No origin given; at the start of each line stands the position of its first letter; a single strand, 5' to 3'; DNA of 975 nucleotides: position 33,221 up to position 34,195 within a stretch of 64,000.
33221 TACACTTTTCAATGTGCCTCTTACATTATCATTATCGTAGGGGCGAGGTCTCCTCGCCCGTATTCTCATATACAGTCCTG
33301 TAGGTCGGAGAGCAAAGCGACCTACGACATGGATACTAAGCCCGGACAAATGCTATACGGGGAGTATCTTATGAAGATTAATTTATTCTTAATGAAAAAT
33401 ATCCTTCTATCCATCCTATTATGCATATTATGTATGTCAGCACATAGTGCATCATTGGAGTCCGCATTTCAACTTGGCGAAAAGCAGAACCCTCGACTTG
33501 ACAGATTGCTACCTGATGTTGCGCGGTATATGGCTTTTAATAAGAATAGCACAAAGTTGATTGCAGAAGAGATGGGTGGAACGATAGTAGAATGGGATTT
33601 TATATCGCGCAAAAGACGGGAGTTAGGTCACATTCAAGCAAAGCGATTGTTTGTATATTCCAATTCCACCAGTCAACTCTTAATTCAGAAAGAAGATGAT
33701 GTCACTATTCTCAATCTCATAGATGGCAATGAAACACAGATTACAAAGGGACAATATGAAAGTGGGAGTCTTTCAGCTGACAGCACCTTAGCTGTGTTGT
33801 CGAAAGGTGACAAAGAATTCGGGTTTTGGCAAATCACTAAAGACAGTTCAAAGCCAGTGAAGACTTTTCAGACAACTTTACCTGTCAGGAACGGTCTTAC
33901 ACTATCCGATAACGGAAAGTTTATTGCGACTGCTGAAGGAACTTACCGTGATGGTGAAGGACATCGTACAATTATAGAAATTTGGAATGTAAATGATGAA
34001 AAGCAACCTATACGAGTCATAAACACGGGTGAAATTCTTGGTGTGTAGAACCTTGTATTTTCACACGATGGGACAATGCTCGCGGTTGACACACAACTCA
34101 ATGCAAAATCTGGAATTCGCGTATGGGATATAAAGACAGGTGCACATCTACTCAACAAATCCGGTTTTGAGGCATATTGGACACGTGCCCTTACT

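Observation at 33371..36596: Tight same-strand cluster: WD40 + 2x polymerase-less PolX N-terminal module + 2x MORN/zinc-ribbon proteins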

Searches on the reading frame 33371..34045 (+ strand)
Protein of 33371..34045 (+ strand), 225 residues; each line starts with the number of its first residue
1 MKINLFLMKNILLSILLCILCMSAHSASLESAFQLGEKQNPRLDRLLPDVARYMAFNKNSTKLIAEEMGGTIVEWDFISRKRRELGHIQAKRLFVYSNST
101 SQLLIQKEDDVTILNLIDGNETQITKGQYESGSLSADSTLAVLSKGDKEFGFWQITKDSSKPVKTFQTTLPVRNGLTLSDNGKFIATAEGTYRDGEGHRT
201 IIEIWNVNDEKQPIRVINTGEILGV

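Call 18: search_protein_families(library=ncbifam, proteins=[window:33371-34045:+], max_evalue=0.01)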
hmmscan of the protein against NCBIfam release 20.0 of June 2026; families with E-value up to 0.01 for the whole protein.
window:33371-34045:+ (225 aa): 0 families

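Call 19: search_protein_families(library=padloc, proteins=[window:33371-34045:+], max_evalue=0.01)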
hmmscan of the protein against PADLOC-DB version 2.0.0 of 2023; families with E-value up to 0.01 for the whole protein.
window:33371-34045:+ (225 aa): 0 families
